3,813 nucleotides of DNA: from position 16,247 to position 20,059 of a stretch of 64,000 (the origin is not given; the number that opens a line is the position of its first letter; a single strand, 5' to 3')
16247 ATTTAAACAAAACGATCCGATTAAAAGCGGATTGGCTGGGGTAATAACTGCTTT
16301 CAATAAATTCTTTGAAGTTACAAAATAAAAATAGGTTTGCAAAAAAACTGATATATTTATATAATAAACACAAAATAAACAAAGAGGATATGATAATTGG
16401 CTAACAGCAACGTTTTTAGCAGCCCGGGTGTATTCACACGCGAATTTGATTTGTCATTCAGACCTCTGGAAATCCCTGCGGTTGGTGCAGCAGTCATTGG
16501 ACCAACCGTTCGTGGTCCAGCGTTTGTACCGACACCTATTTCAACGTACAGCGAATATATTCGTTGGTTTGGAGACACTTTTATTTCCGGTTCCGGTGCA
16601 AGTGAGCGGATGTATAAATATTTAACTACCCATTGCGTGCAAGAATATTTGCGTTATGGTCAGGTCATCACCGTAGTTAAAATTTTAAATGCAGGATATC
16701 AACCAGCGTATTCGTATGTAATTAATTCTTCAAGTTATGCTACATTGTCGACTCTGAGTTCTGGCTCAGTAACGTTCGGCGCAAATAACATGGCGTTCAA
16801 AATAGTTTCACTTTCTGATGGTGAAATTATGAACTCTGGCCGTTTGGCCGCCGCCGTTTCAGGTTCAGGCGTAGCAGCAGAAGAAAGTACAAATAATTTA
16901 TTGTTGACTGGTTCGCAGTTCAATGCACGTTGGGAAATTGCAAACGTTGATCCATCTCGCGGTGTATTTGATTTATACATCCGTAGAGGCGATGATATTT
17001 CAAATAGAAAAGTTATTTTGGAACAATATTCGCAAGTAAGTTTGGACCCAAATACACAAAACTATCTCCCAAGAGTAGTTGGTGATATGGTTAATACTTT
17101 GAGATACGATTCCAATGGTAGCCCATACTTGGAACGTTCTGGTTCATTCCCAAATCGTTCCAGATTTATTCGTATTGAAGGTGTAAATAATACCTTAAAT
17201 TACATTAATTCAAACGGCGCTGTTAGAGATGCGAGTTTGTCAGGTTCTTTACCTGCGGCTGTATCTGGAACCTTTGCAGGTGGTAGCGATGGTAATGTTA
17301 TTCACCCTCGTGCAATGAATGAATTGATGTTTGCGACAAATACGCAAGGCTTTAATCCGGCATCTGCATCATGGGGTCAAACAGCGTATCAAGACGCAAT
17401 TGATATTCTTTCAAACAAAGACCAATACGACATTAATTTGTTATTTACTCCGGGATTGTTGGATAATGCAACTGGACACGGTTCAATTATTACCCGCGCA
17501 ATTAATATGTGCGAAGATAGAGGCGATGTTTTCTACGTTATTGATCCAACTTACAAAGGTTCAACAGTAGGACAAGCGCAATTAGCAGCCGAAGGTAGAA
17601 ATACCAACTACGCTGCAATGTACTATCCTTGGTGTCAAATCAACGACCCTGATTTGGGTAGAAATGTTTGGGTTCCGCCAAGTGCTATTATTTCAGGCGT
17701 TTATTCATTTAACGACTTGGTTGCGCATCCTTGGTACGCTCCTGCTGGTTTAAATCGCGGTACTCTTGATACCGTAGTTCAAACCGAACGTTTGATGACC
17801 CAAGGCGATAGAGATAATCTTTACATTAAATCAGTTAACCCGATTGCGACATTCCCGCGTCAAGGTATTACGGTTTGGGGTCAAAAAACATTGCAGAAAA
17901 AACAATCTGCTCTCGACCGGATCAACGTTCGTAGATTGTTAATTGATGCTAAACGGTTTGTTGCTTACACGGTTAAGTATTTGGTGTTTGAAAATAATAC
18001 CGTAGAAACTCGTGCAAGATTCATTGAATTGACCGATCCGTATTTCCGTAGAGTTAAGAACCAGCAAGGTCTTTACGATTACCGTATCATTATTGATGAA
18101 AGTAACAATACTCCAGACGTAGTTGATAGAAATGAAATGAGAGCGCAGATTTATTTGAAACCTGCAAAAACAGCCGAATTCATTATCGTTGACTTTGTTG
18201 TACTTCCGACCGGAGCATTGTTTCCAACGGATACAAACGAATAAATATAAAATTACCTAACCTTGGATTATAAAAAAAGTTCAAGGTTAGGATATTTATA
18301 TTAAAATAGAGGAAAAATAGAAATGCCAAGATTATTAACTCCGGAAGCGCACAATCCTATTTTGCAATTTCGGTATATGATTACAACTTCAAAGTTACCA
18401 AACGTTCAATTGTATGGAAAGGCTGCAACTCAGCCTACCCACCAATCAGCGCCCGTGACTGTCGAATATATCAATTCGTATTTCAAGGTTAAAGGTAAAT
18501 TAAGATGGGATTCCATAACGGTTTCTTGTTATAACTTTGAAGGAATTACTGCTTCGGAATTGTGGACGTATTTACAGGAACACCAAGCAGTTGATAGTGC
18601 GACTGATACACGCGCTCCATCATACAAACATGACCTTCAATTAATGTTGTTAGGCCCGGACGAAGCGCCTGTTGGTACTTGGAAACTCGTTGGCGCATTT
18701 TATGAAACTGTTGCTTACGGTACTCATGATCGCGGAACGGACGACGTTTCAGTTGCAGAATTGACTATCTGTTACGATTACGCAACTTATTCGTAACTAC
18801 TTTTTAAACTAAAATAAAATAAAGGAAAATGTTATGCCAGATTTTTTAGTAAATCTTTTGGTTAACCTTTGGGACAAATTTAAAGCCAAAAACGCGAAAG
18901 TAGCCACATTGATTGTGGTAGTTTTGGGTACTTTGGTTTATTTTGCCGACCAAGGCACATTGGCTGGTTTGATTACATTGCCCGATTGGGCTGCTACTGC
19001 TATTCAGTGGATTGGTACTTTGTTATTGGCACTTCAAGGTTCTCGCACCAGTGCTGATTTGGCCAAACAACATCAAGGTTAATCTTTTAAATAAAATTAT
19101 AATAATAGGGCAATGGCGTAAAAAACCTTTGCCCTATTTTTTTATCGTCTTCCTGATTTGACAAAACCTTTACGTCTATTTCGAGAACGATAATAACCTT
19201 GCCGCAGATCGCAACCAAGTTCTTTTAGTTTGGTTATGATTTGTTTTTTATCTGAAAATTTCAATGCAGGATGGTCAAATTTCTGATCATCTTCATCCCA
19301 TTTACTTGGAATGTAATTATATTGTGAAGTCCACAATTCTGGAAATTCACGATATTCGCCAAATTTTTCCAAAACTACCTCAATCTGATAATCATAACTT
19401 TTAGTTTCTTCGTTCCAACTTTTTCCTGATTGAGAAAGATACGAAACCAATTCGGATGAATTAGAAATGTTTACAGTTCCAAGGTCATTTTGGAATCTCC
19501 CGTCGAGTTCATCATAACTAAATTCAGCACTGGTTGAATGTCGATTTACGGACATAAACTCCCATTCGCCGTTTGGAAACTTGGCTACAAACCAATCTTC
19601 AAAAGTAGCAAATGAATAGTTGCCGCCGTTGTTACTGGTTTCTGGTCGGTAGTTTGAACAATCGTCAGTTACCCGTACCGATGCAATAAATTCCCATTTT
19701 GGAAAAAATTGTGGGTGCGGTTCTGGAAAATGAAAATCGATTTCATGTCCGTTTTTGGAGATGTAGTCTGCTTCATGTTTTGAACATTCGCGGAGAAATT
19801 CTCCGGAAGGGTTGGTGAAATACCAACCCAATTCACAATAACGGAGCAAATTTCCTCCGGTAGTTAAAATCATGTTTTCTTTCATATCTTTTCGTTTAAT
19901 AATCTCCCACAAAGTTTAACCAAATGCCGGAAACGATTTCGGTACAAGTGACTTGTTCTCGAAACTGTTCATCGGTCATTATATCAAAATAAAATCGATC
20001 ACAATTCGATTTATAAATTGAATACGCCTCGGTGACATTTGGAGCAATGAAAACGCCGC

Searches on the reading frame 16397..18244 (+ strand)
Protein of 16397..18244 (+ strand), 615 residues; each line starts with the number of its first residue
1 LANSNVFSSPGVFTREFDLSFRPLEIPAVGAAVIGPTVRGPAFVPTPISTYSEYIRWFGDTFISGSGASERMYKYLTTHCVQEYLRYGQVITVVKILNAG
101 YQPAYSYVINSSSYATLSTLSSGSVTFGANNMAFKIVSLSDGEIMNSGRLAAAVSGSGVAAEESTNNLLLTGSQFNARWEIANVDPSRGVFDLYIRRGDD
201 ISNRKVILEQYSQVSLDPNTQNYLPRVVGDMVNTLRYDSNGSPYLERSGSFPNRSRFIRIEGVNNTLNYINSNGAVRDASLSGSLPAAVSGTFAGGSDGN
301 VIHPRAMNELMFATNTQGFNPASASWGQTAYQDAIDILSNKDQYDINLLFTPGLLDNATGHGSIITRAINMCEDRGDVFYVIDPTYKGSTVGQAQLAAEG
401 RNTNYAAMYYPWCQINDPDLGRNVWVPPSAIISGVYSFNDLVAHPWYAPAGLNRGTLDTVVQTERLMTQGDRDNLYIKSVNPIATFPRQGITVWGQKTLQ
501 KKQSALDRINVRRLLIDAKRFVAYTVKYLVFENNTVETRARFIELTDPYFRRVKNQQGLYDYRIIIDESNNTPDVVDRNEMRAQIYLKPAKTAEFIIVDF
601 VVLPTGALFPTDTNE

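Call 7: search_protein_families(library=phrogs, proteins=[window:16397-18244:+], max_evalue=0.00001)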
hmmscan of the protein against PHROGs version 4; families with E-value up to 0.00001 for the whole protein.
window:16397-18244:+ (615 aa): 5 families
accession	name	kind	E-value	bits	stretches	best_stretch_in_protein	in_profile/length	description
phrog_23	-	tail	5.9e-69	234.1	1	1-609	16-469/496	tail sheath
phrog_10581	-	tail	6.1e-53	181.3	1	400-599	696-906/915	tail sheath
phrog_17610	-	tail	1.2e-28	100.5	1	371-605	868-1109/1135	tail sheath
phrog_34521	-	tail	1.2e-17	64.1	1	402-601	749-949/962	tail sheath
phrog_15814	-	unknown function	2.1e-10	40.2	1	364-599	469-721/738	-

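Call 58: search_dna_similar(query=window:16397-18241:+, collection=phages, mode=protein, max_rows=15)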
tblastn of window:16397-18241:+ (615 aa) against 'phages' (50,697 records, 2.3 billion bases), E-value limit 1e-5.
Records with a match: 2697; places in all: 2767; records where one place covers at least 80% of the query: 4.
Best place of each record, by identity: <60% 2697.
By first word of the organism name: Escherichia 668; Synechococcus 379; Klebsiella 332; Salmonella 203; Vibrio 140; Shigella 89; Aeromonas 80; Acinetobacter 72; Erwinia 68; Cyanophage 61; and 69 more.
By host as written in the record: - 472; Escherichia coli 278; Klebsiella pneumoniae 115; Synechococcus 107; Erwinia amylovora 46; Synechococcus sp. 38; Escherichia coli O157:H7 38; Salmonella enterica 29; and 610 more.
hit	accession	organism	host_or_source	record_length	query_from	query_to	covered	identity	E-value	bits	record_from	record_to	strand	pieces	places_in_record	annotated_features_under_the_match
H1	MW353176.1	Flavobacterium phage vB_FspM_immuto_3-5A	Flavobacterium sp. LMO8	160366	9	609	88%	46.1%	2e-118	474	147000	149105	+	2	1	tail sheath protein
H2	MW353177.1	Flavobacterium phage vB_FspM_immuto_13-6C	Flavobacterium sp. LMO8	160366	9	609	88%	46.1%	2e-118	474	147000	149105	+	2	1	tail sheath protein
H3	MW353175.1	Flavobacterium phage vB_FspM_immuto_2-6A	Flavobacterium sp. LMO8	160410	9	609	88%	46.1%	2e-118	474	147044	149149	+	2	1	tail sheath protein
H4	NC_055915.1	Flavobacterium phage vB_FspM_immuto_2-6A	Flavobacterium sp. LMO8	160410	9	609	88%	46.1%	2e-118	474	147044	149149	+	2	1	tail sheath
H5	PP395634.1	Microcystis phage Mel-JY01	Microcystis elabens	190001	9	610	67%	49.0%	1e-99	411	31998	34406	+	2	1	tail sheath C-terminal domain containing protein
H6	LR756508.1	uncultured phage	metagenomic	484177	293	609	52%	45.1%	3e-81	285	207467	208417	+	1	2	record has no annotation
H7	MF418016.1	Bacillus phage vB_BceM-HSE3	Bacillus cereus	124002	190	612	69%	28.4%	5e-46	181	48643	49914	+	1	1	tail sheath protein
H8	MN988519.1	Rhizobium phage RHph_I1_18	Rhizobium phaseoli I1_18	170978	207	609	66%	29.5%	6e-36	150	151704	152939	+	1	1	putative tail sheath protein | postulated decoy of host sigma factor protein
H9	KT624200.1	Bacillus phage SP-15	Bacillus subtilis W-23-S(r); Bacillus ...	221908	334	609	45%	40.5%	5e-66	240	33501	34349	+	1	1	tail sheath protein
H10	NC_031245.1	Bacillus phage SP-15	Bacillus subtilis W-23-S(r); Bacillus ...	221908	334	609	45%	40.5%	5e-66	240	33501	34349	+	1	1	tail sheath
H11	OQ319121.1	Synechococcus phage S-BM3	Synechococcus sp. WH 7803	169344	271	609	55%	32.9%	2e-43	173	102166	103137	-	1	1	tail sheath monomer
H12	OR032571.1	Synechococcus phage DSL-LC02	Synechococcus sp.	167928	273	609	55%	32.1%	1e-40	165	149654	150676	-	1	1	tail sheath monomer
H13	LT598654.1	Phage NCTB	surface water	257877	238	608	60%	29.1%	1e-33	143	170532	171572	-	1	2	Phage tail sheath protein FI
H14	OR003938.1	Synechococcus phage DSL-LC03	Synechococcus sp.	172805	261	609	57%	30.9%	6e-38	157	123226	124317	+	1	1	tail sheath protein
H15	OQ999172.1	Listeria phage LIS04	Listeria innocua ATCC 51742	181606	334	615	46%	37.8%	1e-62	231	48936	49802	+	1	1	tail sheath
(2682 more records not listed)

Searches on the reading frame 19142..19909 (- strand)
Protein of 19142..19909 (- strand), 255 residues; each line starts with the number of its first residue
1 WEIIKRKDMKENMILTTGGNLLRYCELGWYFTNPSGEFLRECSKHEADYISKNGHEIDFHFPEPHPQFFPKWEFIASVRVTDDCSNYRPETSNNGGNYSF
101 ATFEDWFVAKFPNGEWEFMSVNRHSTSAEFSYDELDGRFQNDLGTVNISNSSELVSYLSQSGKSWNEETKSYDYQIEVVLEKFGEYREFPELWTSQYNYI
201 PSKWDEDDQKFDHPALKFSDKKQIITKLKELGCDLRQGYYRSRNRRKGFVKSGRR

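Call 51: search_protein_families(library=pfam, alignment_id=A2, max_evalue=0.001)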
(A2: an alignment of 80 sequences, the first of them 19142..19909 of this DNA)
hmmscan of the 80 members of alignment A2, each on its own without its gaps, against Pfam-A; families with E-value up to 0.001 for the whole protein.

A. member 1, window:19142-19909:- (255 aa): 0 families

B. families by the number of members that match (of 80 scanned): 17 families
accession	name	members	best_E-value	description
PF01510.30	Amidase_2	2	3.9e-14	N-acetylmuramoyl-L-alanine amidase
PF06067.16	DUF932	1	1.7e-40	Domain of unknown function (DUF932)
PF08447.18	PAS_3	1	1.2e-13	PAS fold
PF25084.1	LbH_EIF2B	1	3.4e-11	EIF2B subunit epsilon LbH domain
PF00989.32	PAS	1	3.4e-10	PAS fold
PF24894.1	Hexapep_GlmU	1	3.8e-10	GlmU-like, C-terminal hexapeptide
PF01145.31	Band_7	1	4.5e-08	SPFH domain / Band 7 family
PF00011.27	HSP20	1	5.3e-08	Hsp20/alpha crystallin family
PF04308.18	RNaseH_like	1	2.4e-07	Ribonuclease H-like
PF13426.13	PAS_9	1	1.5e-06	PAS domain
PF12322.14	T4_baseplate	1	5.4e-06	T4 bacteriophage base plate protein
PF06841.18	Phage_T4_gp19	1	7.6e-06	T4-like virus tail tube protein gp19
PF00535.33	Glycos_transf_2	1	5.4e-05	Glycosyl transferase family 2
PF13188.13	PAS_8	1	6.7e-05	PAS domain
PF08448.16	PAS_4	1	8.3e-05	PAS fold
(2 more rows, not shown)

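Call 52: search_protein_families(library=phrogs, alignment_id=A2, max_evalue=0.00001)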
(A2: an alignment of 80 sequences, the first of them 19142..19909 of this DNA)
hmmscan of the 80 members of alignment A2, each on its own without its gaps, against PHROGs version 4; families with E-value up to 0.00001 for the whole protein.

A. member 1, window:19142-19909:- (255 aa): 0 families

B. families by the number of members that match (of 80 scanned): 27 families (the first 25 are shown)
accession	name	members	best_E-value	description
phrog_4542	-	2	3.9e-23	tail tube protein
phrog_1221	-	1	1.7e-58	-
phrog_655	-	1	1.5e-40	homing endonuclease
phrog_33734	-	1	3.6e-37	-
phrog_200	-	1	1.3e-30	lipoprotein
phrog_670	-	1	9.5e-28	endolysin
phrog_5070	-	1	5.7e-25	-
phrog_7964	-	1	1.4e-24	-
phrog_1794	-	1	9.4e-21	amidase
phrog_9611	-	1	1.1e-20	endolysin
phrog_3088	-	1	1.6e-18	amidase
phrog_833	-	1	6.9e-16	endolysin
phrog_1493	-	1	1e-15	endolysin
phrog_8582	-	1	2.3e-12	-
phrog_2338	-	1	1.1e-11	endolysin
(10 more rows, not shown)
